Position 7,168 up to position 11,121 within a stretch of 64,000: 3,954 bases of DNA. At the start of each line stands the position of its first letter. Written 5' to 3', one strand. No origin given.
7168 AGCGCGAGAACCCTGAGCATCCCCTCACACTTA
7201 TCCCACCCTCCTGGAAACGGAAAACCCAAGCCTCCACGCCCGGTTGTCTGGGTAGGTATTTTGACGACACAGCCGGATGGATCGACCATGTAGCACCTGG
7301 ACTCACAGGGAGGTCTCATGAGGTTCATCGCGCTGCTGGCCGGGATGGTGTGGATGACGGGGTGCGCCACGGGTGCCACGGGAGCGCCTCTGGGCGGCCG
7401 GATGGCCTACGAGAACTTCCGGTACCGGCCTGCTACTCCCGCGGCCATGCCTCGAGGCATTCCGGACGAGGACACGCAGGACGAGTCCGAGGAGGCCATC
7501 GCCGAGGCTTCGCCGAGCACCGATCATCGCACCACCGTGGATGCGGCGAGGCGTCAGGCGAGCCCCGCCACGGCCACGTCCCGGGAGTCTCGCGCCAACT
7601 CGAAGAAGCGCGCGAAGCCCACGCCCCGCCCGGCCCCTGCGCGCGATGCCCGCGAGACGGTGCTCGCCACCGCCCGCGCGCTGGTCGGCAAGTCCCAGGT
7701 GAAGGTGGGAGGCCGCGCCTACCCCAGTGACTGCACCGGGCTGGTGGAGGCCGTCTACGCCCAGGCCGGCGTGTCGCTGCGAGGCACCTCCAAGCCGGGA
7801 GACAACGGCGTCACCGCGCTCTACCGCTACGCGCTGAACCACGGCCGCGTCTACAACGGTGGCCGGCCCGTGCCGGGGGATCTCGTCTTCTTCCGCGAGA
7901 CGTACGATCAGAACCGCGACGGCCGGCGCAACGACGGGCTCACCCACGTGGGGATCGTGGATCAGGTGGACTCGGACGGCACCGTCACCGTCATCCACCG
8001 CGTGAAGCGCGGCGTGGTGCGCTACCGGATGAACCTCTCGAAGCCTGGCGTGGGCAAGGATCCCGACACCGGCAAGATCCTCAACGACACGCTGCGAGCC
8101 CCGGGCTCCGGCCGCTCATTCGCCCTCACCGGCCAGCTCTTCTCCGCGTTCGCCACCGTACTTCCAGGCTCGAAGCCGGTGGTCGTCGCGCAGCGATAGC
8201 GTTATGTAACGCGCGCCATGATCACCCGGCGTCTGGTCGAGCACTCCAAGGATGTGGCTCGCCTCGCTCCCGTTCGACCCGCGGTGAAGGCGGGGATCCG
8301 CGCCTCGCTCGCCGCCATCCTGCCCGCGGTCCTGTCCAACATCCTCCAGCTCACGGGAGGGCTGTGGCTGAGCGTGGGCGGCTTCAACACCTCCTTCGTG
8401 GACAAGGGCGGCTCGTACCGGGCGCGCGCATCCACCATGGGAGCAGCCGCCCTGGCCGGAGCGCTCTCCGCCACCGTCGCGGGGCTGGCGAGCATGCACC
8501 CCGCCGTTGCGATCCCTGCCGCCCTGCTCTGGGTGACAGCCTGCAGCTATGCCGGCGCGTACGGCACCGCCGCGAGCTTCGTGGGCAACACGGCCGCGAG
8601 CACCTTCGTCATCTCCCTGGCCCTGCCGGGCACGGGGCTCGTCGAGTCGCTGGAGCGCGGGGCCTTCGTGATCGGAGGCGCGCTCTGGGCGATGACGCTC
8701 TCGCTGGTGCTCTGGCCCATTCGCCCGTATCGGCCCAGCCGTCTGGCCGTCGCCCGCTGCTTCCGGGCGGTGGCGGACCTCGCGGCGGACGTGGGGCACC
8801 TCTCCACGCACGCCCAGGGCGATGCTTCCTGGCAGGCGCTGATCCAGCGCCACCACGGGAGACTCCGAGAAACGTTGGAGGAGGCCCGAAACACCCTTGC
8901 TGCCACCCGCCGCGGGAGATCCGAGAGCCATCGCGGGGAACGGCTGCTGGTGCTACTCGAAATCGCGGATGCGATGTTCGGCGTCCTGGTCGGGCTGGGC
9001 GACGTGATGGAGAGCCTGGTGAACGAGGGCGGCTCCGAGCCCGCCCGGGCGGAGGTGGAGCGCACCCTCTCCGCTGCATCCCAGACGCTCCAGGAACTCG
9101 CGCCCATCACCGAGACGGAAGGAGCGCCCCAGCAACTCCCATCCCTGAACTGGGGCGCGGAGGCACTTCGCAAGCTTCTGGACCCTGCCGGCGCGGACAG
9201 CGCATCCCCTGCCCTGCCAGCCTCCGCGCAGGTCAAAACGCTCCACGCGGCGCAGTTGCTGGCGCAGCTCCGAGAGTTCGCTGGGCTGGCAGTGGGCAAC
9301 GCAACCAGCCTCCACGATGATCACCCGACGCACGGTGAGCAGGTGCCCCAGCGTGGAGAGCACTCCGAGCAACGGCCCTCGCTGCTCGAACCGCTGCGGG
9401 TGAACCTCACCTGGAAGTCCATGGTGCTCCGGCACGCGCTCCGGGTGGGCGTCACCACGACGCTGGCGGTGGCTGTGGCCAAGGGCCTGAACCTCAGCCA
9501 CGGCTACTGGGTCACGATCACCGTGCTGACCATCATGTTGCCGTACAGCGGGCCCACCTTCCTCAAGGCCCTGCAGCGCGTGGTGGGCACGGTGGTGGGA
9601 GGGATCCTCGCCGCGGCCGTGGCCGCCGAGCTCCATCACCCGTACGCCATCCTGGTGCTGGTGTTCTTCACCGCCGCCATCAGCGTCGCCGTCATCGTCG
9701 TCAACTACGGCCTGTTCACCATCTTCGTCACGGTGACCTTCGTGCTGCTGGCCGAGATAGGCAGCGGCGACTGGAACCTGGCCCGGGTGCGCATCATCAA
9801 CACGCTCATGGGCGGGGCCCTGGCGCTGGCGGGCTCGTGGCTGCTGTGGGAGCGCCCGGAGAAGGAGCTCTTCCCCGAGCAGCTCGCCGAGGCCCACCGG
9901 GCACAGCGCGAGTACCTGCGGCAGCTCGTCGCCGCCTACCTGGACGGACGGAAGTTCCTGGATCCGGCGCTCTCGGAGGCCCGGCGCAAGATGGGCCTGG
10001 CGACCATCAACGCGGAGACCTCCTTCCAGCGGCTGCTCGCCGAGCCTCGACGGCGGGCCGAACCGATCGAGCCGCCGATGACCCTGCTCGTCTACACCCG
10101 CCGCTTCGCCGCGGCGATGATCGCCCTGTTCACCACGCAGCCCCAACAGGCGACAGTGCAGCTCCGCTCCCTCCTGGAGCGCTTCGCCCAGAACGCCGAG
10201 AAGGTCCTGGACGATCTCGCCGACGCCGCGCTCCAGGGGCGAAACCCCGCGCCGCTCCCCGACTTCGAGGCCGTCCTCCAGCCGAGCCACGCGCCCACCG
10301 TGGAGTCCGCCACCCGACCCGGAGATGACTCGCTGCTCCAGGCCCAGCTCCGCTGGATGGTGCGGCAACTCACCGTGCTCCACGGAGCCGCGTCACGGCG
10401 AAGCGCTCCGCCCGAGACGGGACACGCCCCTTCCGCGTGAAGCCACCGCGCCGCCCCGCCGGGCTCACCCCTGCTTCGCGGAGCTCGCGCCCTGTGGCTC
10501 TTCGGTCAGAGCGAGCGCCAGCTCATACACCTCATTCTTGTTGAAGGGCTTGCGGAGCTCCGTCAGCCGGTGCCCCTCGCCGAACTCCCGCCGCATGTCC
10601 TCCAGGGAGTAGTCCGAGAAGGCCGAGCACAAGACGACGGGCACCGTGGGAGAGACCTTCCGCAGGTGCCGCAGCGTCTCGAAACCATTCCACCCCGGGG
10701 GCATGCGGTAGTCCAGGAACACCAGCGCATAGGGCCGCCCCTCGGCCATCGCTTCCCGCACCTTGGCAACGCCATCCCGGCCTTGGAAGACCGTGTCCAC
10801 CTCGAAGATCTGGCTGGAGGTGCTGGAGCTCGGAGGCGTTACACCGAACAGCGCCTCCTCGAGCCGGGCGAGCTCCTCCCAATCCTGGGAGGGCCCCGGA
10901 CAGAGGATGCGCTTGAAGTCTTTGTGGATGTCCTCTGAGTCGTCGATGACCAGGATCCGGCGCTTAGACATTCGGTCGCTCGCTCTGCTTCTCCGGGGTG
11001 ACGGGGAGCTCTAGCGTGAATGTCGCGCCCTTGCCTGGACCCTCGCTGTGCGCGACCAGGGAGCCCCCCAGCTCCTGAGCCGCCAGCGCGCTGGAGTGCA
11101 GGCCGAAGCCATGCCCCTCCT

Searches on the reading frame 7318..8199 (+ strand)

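Call 61: search_protein_families(library=pfam, proteins=[window:7318-8199:+], max_evalue=0.00001)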
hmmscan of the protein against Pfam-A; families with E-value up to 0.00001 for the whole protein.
window:7318-8199:+ (293 aa): 2 families
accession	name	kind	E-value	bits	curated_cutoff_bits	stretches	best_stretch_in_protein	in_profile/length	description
PF05257.22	CHAP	-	5.8e-09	36.8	26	1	133-227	4-79/81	CHAP domain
PF00877.26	NLPC_P60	-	2.4e-06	27.9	23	1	133-229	10-81/105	NlpC/P60 family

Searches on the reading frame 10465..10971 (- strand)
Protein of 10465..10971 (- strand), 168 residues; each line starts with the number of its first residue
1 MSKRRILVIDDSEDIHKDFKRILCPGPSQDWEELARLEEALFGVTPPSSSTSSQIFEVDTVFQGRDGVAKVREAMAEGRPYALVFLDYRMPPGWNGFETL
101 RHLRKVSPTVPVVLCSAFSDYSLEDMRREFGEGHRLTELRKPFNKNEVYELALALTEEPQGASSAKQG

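Call 61: search_protein_families(library=pfam, proteins=[window:10465-10971:-], max_evalue=0.00001)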
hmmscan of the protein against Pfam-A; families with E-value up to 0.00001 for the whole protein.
window:10465-10971:- (168 aa): 1 family
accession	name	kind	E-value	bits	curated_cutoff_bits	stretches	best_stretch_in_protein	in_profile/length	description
PF00072.30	Response_reg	-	1.2e-10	41.9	30.2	1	55-150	23-108/111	Response regulator receiver domain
